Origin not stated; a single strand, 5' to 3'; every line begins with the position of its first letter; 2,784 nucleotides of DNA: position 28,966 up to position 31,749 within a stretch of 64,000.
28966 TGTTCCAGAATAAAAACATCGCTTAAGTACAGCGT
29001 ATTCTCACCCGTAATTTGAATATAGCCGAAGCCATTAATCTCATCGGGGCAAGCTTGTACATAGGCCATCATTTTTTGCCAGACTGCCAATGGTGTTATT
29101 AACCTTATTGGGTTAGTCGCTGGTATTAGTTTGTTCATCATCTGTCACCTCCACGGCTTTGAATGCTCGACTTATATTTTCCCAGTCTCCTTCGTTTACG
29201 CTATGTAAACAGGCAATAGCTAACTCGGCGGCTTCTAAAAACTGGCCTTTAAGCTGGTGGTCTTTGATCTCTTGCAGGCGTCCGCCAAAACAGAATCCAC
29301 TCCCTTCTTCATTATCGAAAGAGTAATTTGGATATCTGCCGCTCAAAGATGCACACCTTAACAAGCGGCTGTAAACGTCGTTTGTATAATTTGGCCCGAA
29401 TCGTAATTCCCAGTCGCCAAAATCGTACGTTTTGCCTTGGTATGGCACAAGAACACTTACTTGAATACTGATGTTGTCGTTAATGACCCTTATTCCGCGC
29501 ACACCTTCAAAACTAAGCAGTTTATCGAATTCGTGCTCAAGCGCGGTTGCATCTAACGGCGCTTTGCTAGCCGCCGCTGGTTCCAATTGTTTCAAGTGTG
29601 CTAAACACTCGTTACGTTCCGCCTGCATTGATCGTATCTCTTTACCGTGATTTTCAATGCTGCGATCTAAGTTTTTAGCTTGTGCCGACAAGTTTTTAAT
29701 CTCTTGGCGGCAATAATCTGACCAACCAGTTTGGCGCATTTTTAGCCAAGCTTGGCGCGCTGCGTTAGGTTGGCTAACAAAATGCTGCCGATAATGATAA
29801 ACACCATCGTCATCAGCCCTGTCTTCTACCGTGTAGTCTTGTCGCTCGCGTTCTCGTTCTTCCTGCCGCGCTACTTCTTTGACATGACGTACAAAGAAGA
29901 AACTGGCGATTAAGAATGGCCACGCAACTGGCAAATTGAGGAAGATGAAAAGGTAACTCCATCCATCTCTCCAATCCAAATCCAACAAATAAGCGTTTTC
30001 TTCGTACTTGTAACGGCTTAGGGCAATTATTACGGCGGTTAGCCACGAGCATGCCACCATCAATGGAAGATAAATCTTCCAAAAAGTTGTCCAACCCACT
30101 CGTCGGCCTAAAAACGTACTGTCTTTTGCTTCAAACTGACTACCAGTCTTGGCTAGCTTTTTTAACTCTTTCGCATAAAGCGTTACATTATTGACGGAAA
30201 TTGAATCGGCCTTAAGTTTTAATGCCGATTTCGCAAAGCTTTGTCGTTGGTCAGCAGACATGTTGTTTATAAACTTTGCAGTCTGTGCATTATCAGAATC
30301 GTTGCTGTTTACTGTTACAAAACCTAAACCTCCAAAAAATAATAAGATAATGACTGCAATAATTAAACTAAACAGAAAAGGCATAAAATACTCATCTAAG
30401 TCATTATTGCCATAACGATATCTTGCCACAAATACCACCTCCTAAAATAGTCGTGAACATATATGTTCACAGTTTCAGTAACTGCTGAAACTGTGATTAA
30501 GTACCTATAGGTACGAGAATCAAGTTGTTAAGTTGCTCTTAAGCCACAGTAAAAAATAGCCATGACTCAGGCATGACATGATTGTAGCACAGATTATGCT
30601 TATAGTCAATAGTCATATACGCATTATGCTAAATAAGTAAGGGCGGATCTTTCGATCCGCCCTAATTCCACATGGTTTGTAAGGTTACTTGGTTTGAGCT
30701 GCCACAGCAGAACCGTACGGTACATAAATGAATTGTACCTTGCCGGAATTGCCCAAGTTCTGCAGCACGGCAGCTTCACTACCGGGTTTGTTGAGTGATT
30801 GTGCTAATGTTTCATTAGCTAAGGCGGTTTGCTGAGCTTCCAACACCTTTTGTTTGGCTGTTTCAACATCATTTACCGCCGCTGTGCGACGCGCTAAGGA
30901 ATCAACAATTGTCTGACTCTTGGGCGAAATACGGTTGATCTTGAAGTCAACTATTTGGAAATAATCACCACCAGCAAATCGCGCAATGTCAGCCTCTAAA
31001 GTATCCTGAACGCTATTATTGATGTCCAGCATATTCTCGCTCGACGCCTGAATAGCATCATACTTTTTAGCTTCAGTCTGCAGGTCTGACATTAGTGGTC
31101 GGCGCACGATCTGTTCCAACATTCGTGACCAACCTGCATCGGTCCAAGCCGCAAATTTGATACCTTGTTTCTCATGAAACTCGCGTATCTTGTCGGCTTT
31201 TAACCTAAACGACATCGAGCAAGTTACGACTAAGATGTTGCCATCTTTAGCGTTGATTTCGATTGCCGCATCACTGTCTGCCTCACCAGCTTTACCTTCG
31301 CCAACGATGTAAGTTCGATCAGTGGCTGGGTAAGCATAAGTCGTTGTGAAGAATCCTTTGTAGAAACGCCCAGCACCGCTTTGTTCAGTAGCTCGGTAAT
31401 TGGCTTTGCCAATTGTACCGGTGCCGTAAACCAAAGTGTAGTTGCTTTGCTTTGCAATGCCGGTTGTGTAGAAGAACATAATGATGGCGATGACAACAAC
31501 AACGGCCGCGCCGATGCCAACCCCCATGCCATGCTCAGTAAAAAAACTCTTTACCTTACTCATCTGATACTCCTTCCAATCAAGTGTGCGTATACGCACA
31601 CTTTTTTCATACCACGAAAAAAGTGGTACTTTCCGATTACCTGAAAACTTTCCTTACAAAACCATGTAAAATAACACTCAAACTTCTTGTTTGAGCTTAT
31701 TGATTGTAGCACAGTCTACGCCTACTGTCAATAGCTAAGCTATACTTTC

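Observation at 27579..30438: Ubl + minimal E1 + JAMM peptidase cassette whose E2-like partner is a membrane-anchored coiled-coil protein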

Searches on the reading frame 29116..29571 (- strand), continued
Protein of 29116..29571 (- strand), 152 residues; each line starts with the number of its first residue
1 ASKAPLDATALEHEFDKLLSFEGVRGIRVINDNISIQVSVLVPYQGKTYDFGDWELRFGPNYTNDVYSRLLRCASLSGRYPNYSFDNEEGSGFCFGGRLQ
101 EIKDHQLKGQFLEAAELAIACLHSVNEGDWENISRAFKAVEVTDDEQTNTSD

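Call 85: search_dna_similar(query=window:29116-29571:-, collection=plasmids, mode=protein, max_evalue=0.01, max_rows=10)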
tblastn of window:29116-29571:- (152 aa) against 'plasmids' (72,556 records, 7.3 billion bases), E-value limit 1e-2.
No match.

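Call 88: search_solved_structures(query=A6, max_evalue=10, show_alignments=0)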
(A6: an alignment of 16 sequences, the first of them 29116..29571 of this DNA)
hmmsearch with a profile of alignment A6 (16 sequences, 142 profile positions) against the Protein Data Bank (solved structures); distinct sequences matched with E-value up to 10: 1.
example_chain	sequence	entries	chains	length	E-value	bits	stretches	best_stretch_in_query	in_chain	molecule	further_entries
8x9w_O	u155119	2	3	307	0.75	12.8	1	62-125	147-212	Tri2B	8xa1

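Call 90: list_cluster_members(proteins=[L016:641-3214:+, L016:4452-5225:-, L016:9400-12108:-, L014:450-1166:+, L014:11375-11959:+, L014:11984-12400:+, L014:4204-4671:+, L017:3997-4794:-, L014:8322-9005:+, L016:8380-9060:+])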
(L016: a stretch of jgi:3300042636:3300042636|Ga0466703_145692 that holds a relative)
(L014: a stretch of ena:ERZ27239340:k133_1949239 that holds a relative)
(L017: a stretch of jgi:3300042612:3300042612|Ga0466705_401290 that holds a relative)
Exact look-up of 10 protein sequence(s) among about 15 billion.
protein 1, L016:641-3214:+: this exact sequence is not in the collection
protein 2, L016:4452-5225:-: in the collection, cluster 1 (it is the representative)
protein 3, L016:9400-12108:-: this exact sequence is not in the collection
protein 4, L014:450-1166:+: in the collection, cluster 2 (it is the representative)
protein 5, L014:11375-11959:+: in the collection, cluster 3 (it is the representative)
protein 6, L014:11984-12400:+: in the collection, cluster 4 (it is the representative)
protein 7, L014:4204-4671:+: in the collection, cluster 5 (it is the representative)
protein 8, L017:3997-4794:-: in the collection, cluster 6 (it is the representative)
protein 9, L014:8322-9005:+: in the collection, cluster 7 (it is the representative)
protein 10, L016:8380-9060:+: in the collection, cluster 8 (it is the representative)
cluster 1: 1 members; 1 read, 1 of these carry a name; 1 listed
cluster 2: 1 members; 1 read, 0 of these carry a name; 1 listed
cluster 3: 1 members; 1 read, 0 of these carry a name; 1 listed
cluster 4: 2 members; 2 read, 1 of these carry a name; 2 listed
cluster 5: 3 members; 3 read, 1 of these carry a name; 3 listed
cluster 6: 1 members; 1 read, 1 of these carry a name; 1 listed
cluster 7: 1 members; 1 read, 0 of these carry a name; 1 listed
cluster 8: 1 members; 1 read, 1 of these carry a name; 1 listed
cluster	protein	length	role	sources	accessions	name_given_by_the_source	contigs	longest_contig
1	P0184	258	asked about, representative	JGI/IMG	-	DNA-binding transcriptional MerR regulator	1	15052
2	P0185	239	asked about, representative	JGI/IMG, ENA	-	-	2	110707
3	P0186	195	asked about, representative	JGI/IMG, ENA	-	-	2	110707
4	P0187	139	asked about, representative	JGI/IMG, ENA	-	-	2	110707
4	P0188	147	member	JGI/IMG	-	ribonuclease HI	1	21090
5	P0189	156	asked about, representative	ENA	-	-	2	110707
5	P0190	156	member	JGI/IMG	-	Uncharacterized protein conserved in bacteria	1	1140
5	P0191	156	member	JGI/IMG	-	-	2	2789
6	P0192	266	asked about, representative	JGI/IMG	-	epoxyqueuosine reductase QueG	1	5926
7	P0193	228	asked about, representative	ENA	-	-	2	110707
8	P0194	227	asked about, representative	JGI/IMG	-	molybdopterin/thiamine biosynthesis adenylyltransferase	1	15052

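Call 91: find_encoding_contigs(protein=P0048, flank=5000, max_places=1)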
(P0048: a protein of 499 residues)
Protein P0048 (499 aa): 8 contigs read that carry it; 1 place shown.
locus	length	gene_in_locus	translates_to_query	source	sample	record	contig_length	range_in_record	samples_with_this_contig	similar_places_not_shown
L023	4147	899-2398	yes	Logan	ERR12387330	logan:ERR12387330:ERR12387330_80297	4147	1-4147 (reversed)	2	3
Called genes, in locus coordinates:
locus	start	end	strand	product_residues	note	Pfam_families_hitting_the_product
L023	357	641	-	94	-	-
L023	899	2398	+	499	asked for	-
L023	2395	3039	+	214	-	-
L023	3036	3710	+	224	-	PF00899:ThiF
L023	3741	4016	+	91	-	-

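Call 92: find_encoding_contigs(protein=P0106, flank=5000, max_places=1)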
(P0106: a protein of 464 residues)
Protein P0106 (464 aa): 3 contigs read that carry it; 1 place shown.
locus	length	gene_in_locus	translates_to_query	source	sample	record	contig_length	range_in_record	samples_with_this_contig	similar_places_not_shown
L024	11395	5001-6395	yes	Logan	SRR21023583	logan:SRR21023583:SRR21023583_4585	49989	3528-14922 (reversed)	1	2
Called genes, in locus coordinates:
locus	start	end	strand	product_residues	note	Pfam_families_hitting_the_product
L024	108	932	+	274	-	PF13306:LRR_5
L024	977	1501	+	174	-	-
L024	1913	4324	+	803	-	PF02861:Clp_N, PF13191:AAA_16 (weak), PF00004:AAA, PF17871:AAA_lid_9, PF00004:AAA, PF07724:AAA_2, PF07728:AAA_5, PF10431:ClpB_D2-small, +6 more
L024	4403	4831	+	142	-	-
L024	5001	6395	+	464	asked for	-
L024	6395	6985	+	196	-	-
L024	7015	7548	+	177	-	PF00899:ThiF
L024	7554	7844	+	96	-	-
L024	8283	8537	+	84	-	-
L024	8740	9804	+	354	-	-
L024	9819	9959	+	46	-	-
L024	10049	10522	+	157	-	PF03061:4HBT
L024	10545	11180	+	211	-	-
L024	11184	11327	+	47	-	-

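Call 93: find_encoding_contigs(protein=P0183, flank=5000, max_places=1)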
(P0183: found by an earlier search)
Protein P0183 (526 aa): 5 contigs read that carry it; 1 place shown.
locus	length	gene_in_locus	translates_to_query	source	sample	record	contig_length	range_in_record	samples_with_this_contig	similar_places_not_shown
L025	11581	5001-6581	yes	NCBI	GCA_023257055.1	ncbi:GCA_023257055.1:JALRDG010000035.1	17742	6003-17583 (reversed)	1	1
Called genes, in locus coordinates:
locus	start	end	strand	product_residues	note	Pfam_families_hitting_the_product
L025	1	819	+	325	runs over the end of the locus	?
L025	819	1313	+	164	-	PF00293:NUDIX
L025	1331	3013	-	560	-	-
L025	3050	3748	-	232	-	PF03372:Exo_endo_phos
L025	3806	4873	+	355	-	PF13439:Glyco_transf_4, PF13579:Glyco_trans_4_4, PF20706:GT4-conflict (weak), PF00534:Glycos_transf_1, PF13692:Glyco_trans_1_4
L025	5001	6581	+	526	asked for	-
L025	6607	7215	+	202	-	-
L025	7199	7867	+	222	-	PF00899:ThiF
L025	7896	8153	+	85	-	-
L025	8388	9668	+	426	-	PF00158:Sigma54_activat (weak), PF07724:AAA_2, PF07728:AAA_5, PF10431:ClpB_D2-small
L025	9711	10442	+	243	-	PF20408:Abhydrolase_11 (faint), PF12146:Hydrolase_4, PF00561:Abhydrolase_1, PF00975:Thioesterase (weak), PF12697:Abhydrolase_6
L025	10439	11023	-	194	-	PF07963:N_methyl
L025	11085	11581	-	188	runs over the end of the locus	PF07963:N_methyl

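Call 94: find_encoding_contigs(protein=P0179, flank=6000, max_places=1)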
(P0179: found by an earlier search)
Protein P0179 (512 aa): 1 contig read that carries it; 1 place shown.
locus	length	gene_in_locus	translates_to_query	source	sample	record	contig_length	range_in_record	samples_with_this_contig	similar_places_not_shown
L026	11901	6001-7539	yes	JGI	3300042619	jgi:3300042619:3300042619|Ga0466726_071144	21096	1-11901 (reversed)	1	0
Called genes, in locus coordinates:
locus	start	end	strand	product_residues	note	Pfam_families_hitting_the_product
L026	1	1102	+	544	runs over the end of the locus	PF00939:Na_sulph_symp, PF03600:CitMHS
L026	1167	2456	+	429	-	PF00890:FAD_binding_2 (weak), PF01266:DAO, PF01494:FAD_binding_3, PF01946:Thi4 (weak), PF03486:HI0933_like (weak), PF12831:FAD_oxidored, PF13450:NAD_binding_8, PF26311:ETF-QO_FixC_C, +2 more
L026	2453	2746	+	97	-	-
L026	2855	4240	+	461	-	PF00890:FAD_binding_2 (weak), PF00996:GDI (faint), PF01266:DAO (faint), PF12831:FAD_oxidored (weak), PF13450:NAD_binding_8, PF01593:Amino_oxidase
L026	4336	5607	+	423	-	PF02515:CoA_transf_3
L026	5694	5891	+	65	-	-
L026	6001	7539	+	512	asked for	-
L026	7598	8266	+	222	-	-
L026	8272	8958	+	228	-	PF00899:ThiF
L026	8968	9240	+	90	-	-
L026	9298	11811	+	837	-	-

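Call 98: search_protein_families(library=pfam, alignment_id=A6, max_evalue=10)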
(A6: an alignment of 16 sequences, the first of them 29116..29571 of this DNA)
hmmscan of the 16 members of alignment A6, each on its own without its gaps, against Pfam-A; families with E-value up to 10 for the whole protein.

A. member 1, window:29116-29571:- (152 aa): 0 families

B. families by the number of members that match (of 16 scanned): 5 families
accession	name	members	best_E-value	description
PF05123.17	S_layer_N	1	0.046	S-layer like family, central region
PF03356.20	Pox_LP_H2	1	0.068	Viral late protein H2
PF14630.12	ORC5_C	1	0.16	Origin recognition complex (ORC) subunit 5 C-terminus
PF16546.10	SGTA_dimer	1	0.23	Homodimerisation domain of SGTA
PF19058.5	DUF5754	1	0.24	Family of unknown function (DUF5754)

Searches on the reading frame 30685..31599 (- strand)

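Call 3: search_protein_families(library=pfam, proteins=[window:30685-31599:-], max_evalue=1)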
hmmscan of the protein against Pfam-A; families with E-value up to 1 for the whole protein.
window:30685-31599:- (304 aa): 3 families
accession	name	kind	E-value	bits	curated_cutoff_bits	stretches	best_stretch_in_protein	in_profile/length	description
PF01145.31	Band_7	-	1.7e-13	51.5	23.6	1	49-252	3-169/176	SPFH domain / Band 7 family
PF03886.18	ABC_trans_aux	-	0.016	15.2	26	1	122-262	21-155/161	ABC-type transport auxiliary lipoprotein component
PF10225.14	NEMP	-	0.15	12.1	28.7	1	12-63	29-77/249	NEMP family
